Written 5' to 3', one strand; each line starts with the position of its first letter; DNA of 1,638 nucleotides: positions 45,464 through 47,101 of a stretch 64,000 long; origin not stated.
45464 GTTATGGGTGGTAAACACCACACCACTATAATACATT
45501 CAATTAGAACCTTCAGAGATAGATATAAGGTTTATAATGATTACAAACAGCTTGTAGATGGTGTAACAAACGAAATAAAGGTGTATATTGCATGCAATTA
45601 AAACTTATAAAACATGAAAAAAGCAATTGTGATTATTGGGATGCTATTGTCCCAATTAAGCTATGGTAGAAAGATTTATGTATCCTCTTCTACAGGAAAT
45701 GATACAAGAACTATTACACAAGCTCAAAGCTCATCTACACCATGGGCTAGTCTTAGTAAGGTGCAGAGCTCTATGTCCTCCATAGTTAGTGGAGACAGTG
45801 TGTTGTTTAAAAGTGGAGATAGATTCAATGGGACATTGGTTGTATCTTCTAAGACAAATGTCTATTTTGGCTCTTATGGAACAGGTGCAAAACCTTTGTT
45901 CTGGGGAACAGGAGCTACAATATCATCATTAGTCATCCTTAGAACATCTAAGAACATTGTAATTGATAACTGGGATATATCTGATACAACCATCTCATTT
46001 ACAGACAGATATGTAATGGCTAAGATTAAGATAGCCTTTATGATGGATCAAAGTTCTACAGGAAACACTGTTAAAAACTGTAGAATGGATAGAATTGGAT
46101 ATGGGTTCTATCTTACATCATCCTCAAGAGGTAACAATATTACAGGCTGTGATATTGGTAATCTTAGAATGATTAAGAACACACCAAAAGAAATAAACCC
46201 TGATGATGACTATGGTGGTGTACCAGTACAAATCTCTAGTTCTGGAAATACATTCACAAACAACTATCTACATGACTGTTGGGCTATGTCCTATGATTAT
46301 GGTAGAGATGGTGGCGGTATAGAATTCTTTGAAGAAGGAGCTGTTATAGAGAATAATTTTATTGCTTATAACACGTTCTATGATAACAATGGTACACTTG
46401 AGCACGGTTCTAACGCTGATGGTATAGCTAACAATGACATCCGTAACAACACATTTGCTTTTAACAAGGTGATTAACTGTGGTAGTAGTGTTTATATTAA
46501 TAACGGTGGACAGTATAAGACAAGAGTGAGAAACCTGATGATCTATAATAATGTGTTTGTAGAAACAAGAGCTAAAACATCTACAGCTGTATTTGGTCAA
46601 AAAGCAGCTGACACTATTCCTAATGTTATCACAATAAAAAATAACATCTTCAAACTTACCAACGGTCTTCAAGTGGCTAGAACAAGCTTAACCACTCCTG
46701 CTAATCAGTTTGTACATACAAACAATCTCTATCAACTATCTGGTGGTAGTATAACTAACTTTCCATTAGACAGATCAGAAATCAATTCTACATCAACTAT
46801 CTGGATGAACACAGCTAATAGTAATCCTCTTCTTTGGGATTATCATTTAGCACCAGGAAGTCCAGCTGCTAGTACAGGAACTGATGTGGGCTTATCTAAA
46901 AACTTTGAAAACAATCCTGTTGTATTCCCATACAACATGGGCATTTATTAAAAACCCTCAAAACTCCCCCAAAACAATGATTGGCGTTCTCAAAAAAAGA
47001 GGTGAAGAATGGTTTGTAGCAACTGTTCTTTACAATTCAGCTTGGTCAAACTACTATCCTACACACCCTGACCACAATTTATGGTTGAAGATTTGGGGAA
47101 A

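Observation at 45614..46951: Signal-peptide beta-helix protein encoded in the early/replication module rather than with tail genes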

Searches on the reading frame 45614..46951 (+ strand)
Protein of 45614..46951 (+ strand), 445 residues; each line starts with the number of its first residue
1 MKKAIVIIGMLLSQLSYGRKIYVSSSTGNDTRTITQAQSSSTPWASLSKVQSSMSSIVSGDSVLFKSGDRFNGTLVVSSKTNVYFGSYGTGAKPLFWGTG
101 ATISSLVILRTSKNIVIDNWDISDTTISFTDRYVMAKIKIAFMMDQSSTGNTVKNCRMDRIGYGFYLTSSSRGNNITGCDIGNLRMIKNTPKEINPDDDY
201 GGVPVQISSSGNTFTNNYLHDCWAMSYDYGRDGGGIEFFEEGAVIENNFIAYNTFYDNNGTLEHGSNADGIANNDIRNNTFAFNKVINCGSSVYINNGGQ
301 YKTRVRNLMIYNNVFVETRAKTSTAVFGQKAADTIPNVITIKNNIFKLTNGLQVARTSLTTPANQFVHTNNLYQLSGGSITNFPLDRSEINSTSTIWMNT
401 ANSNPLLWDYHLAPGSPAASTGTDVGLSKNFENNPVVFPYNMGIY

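Call 3: search_protein_families(library=pfam, proteins=[window:45614-46951:+], max_evalue=0.1)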
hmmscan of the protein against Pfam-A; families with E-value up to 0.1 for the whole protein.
window:45614-46951:+ (445 aa): 0 families

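Call 4: search_protein_families(library=phrogs, proteins=[window:45614-46951:+], max_evalue=0.01)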
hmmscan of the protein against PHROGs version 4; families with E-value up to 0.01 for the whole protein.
window:45614-46951:+ (445 aa): 0 families

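Call 5: search_dna_similar(query=window:45614-46951:+, collection=phages, mode=protein, max_rows=30)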
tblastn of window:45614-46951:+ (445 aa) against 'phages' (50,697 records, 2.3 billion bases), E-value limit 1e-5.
No match.

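Call 7: find_homologous_proteins(query=window:45614-46951:+)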
Query window:45614-46951:+ (445 aa): 181 proteins with E <= 0.001 among 5667 candidates; the best 120 are listed.
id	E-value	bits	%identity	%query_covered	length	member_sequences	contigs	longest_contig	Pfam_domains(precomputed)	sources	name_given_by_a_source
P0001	9.6e-275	929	93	100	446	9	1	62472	-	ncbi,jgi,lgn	jgi:parallel beta-helix repeat protein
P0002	1.4e-208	711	72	100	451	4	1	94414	-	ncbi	-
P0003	2.9e-167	575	60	100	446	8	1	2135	-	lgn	-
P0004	1.7e-166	572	60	100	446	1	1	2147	-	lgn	-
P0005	1.5e-164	566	59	100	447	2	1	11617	-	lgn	-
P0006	1.6e-163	563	59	100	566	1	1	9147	-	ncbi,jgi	jgi:hypothetical protein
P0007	1.9e-162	559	57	100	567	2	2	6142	-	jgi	-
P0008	3.0e-162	558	58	100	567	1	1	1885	-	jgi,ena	jgi:hypothetical protein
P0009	5.4e-162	558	58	100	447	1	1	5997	-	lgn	-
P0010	7.4e-162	557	59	96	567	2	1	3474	-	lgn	-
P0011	3.8e-161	555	58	100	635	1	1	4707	-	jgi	jgi:hypothetical protein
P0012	4.7e-161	555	60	96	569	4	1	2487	-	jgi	jgi:hypothetical protein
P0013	1.7e-160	553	59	96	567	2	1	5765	-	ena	-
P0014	2.3e-160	552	58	97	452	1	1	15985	-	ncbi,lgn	-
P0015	8.3e-160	550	56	100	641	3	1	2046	-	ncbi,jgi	jgi:hypothetical protein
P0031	1.4e-154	533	56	97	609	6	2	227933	-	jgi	jgi:hypothetical protein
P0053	1.4e-150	520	56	100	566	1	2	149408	-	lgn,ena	-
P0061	2.7e-148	513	53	100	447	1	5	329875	-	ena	-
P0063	3.0e-147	509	55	100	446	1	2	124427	-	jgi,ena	-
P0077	1.7e-135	470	51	100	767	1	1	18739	PF13573.13,PF18962.8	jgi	jgi:hypothetical protein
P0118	3.4e-83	298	38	98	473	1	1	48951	-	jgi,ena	jgi:hypothetical protein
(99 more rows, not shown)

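Call 10: find_encoding_contigs(protein=P0001, flank=10000, max_places=3)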
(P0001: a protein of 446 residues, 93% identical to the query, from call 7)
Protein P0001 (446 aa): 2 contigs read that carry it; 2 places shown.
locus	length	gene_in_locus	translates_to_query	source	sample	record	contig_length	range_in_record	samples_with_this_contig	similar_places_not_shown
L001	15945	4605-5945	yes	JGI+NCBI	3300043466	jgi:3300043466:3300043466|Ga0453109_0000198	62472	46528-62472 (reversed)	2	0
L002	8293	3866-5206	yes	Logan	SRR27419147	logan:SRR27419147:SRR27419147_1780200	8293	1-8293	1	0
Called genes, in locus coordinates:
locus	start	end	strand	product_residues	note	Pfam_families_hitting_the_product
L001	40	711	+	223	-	PF14284:PcfJ (weak)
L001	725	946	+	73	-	-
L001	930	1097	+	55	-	-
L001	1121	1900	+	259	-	-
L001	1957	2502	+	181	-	-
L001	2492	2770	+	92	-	PF13545:HTH_Crp_2 (faint), PF13730:HTH_36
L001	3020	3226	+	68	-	-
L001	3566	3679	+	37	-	-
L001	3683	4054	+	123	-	-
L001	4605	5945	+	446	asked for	-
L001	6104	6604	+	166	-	-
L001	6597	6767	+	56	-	-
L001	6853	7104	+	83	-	-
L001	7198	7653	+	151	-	-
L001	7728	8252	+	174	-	-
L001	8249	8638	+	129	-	-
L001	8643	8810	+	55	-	-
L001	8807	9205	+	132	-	PF21866:DUF6915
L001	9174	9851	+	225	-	-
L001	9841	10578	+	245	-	-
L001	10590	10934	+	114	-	-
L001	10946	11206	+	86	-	-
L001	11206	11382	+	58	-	-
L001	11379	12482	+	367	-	PF00270:DEAD (faint), PF04851:ResIII (faint), PF00271:Helicase_C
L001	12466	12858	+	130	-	-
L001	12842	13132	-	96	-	-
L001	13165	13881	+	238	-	PF03167:UDG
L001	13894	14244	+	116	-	-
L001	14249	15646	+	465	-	PF20030:bpMoxR, PF07728:AAA_5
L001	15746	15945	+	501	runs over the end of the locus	-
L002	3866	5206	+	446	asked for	-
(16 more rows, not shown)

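Call 11: find_encoding_contigs(protein=P0002, flank=10000, max_places=3)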
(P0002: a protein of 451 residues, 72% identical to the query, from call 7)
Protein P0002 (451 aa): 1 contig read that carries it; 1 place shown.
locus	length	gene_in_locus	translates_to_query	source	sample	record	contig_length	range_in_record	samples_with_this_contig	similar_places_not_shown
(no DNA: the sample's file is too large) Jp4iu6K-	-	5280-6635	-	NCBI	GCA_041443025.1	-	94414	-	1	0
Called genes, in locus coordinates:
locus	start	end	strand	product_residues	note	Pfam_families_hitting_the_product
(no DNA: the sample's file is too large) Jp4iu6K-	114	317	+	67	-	-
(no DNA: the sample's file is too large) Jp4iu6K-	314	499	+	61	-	-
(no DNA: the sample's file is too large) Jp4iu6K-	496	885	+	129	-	-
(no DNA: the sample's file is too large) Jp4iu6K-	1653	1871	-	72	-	-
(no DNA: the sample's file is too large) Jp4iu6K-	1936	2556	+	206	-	-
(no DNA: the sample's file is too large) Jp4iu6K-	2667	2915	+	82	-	-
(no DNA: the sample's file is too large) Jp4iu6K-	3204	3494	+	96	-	-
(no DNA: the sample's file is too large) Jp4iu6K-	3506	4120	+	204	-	-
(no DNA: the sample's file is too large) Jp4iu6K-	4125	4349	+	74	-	-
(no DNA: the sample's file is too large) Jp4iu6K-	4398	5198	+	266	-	-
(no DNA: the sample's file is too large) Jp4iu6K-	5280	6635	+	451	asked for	-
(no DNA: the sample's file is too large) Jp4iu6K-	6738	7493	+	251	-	PF00730:HhH-GPD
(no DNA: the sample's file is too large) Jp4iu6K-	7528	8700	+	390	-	-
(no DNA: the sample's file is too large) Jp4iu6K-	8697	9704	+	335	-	-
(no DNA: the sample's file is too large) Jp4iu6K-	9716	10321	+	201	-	-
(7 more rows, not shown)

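Call 12: find_encoding_contigs(protein=P0061, flank=8000, max_places=2)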
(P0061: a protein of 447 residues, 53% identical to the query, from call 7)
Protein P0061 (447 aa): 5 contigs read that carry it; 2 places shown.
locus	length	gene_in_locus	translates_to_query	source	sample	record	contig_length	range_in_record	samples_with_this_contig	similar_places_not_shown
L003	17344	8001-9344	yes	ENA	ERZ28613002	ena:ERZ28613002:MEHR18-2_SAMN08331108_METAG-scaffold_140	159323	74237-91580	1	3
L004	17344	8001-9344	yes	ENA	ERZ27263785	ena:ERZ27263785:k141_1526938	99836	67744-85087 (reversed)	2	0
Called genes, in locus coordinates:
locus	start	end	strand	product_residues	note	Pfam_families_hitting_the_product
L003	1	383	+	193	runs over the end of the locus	-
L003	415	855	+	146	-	-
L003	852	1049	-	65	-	-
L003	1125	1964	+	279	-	-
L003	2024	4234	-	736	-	PF01471:PG_binding_1 (faint)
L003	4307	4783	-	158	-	PF19174:DUF5856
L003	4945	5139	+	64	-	-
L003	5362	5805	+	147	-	PF20274:cREC_REC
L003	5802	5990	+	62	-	-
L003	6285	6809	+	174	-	-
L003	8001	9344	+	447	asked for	-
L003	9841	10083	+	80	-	-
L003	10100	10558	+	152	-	PF04308:RNaseH_like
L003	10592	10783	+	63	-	-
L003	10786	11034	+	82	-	-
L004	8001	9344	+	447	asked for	-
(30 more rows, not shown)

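Call 13: find_encoding_contigs(protein=P0031, flank=8000, max_places=2)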
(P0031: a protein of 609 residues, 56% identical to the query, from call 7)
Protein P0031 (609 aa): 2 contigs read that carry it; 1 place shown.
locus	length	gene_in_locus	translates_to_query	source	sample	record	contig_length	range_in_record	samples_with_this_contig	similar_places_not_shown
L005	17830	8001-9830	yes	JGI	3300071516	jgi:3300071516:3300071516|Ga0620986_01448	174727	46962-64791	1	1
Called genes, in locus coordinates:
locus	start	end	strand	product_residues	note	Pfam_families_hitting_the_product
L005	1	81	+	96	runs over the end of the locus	-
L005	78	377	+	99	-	-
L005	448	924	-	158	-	-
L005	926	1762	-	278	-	-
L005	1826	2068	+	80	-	-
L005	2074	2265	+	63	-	-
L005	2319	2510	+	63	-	-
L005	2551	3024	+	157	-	-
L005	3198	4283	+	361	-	PF09511:RNA_lig_T4_1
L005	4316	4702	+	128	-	-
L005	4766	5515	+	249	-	-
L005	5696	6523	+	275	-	PF00152:tRNA-synt_2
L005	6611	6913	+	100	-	-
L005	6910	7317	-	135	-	-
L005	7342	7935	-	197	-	PF01223:Endonuclease_NS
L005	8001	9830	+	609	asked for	-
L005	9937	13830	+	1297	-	-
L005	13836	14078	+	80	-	-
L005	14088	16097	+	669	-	PF22842:Pel9A-like_beta_helix (weak)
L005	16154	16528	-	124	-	PF07291:MauE (weak), PF13564:DoxX_2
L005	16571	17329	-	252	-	-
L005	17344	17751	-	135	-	PF13671:AAA_33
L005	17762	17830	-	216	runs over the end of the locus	PF00149:Metallophos (weak)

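Call 14: find_encoding_contigs(protein=P0063, flank=8000, max_places=2)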
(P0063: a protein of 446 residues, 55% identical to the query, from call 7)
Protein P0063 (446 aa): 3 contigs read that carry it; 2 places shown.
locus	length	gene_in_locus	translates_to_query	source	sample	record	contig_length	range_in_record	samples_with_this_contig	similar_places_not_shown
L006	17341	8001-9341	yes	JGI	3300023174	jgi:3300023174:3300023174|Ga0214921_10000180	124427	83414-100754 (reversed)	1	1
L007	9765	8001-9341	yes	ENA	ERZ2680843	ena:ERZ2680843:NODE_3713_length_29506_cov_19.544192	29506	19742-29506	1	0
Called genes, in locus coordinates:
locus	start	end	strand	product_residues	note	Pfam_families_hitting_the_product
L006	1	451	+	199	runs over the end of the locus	-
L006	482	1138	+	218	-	-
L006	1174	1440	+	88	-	-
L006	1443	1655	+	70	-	PF14902:DUF4494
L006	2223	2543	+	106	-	-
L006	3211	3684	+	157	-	-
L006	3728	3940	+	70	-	-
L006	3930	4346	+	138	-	PF13539:Peptidase_M15_4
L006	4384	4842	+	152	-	-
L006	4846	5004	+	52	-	-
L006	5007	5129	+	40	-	-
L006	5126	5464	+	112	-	-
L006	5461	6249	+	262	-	PF00149:Metallophos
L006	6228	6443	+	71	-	-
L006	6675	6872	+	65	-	-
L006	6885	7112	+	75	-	-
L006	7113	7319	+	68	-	-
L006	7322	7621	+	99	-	-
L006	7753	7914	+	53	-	PF23987:Phage_holin_10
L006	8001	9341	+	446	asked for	-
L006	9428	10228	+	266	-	PF06067:DUF932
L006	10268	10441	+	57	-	-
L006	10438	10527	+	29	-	-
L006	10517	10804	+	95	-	-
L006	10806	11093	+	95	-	-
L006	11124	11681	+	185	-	-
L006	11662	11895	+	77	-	-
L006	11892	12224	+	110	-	-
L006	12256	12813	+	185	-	-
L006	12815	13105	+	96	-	-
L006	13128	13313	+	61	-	-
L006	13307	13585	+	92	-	-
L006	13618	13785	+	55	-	-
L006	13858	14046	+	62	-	-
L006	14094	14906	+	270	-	PF13481:AAA_25 (faint)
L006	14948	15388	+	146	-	-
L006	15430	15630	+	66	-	-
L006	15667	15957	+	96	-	-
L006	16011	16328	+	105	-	-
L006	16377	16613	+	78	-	-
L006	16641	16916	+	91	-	-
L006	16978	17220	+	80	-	-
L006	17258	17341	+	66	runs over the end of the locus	-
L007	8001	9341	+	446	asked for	-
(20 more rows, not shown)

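Call 18: find_related_loci(query=A1, collection=genome_contigs, flank=8000)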
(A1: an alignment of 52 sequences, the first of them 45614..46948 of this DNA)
Query A1 (445 aa) in genome_contigs; peptide patterns used: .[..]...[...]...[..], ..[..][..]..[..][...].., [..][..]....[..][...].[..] (x = any residue, [..] = any of these).
242 stretches matched a pattern; 135 encode a relative of the query (tblastn E <= 1e-3); the best 80 are kept; 78 distinct loci.
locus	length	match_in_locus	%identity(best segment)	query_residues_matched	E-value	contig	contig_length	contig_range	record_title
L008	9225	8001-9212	58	10-416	7e-157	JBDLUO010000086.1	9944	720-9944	MAG: Bacteroidota bacterium isolate littlewindriver_2019_sw_WHONDRS-S19S_0009_B_bin.41 scaffold_21709, whole genome shot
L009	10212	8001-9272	55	19-445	9e-147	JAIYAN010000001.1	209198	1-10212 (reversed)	MAG: Chitinophagaceae bacterium isolate E1_MAG_00001 pond_E1_MAG_00001_000000000009, whole genome shotgun sequence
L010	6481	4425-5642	56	41-445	2e-143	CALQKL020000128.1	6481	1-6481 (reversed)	MAG: Chitinophaga pinensis isolate HRSG-E13-bin-119 genome assembly, contig: HRSG-E13-C10596, whole genome shotgun seque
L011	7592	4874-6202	52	1-445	1e-142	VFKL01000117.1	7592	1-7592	MAG: Chitinophagaceae bacterium isolate Bin_61_1 c_000000759938, whole genome shotgun sequence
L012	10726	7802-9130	53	1-445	2e-144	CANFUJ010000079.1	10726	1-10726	MAG: Chitinophagaceae bacterium isolate Jr-16oct17-189 genome assembly, contig: Jr-16oct17-C11800, whole genome shotgun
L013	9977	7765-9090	54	2-445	3e-145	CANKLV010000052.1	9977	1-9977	MAG: Chitinophagaceae bacterium isolate TE-Jun18-181 genome assembly, contig: TE-Jun18-C11690, whole genome shotgun sequ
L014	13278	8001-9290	45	5-444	1e-104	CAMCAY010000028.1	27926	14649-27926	MAG: Chitinophaga pinensis isolate ZE-13nov19-166 genome assembly, contig: ZE-13nov19-C1981, whole genome shotgun sequen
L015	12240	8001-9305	45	1-444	2e-100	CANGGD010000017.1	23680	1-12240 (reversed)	MAG: Chitinophagaceae bacterium isolate Jr-28jun17-102 genome assembly, contig: Jr-28jun17-C3009, whole genome shotgun s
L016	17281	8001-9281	42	1-437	2e-99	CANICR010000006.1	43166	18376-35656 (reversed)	MAG: Chitinophagaceae bacterium isolate RH-14apr17-11 genome assembly, contig: RH-14apr17-C1913, whole genome shotgun se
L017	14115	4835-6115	44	3-437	4e-99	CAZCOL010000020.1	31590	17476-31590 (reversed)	MAG TPA_asm: uncultured Ferruginibacter sp. isolate SRP193358_co1_595 genome assembly, contig: NODE_2995_length_31590_co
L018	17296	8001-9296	44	1-436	3e-98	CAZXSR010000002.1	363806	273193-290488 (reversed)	MAG TPA_asm: uncultured Ferruginibacter sp. isolate binchicken_co298_333 genome assembly, contig: NODE_3_length_363806_c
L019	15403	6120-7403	42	1-437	6e-98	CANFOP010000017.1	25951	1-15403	MAG: Chitinophagaceae bacterium isolate Jr-14may18-100 genome assembly, contig: Jr-14may18-C2881, whole genome shotgun s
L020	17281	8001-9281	44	1-436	7e-98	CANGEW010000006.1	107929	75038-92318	MAG: Chitinophagaceae bacterium isolate Jr-28aug17-35 genome assembly, contig: Jr-28aug17-C185, whole genome shotgun seq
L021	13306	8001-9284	43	1-437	4e-97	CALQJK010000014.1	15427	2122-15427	MAG: Chitinophaga pinensis isolate HRSG-E1-bin-71 genome assembly, contig: HRSG-E1-C1797, whole genome shotgun sequence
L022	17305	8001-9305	41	1-444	3e-95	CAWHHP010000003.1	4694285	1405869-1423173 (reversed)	MAG: uncultured Chitinophagaceae bacterium isolate MFD01916.bin.1.143 genome assembly, contig: contig_1630, whole genome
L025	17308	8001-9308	39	1-444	7e-84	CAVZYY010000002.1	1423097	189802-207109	MAG: uncultured Chitinophagaceae bacterium isolate MFD01916.bin.2.86 genome assembly, contig: contig_2584, whole genome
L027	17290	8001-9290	45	1-436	6e-113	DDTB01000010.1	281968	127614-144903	MAG TPA_asm: Chitinophagaceae bacterium UBA2375 UBA2375_contig_1292, whole genome shotgun sequence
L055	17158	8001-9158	38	43-436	9e-70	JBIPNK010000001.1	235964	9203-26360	MAG: Chitinophagaceae bacterium isolate ME2018-06-05_3300043470_group8_bin116 Rohwer_bin516_scaffold_11_c1, whole genome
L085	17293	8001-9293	36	1-445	1e-64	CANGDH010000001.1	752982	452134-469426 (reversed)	MAG: Bacteroidetes bacterium isolate Jr-25may17-108 genome assembly, contig: Jr-25may17-C1, whole genome shotgun sequenc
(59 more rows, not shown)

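Call 19: find_related_loci(query=A1, collection=viral_contigs, flank=8000)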
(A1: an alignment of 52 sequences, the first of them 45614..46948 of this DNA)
Query A1 (445 aa) in viral_contigs; peptide patterns used: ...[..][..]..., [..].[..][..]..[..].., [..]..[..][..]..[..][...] (x = any residue, [..] = any of these).
187 stretches matched a pattern; 21 encode a relative of the query (tblastn E <= 1e-3); 21 distinct loci.
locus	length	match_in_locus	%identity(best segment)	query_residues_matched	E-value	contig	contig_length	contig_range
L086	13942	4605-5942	93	1-445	0e+0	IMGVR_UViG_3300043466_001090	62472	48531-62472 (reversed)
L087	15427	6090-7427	91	1-445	0e+0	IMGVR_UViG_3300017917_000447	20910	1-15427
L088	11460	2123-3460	57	1-445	1e-162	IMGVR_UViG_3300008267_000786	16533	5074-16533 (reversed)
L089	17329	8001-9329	57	1-445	1e-162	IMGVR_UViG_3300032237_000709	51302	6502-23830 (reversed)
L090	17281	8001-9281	57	18-444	6e-159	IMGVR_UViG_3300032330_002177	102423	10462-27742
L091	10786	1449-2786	54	1-445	1e-155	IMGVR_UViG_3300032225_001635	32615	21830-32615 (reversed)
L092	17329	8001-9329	55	1-444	3e-155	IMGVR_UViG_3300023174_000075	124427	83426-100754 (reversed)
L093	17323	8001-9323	55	5-445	2e-155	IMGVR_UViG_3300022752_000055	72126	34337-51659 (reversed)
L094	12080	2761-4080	54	6-445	4e-148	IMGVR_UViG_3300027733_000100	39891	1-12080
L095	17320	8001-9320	54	6-445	4e-148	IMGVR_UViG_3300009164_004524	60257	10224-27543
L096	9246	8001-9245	54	1-416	5e-144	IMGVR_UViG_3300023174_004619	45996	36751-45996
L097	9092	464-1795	54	1-444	1e-141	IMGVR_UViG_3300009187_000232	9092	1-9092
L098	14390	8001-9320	51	3-444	8e-141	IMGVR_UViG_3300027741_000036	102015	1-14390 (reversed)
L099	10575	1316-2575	53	19-444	7e-137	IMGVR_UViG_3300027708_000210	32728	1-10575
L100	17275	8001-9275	46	1-436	1e-120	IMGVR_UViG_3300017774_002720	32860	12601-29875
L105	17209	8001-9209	40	42-444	2e-73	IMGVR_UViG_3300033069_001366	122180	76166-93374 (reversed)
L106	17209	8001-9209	40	42-444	2e-73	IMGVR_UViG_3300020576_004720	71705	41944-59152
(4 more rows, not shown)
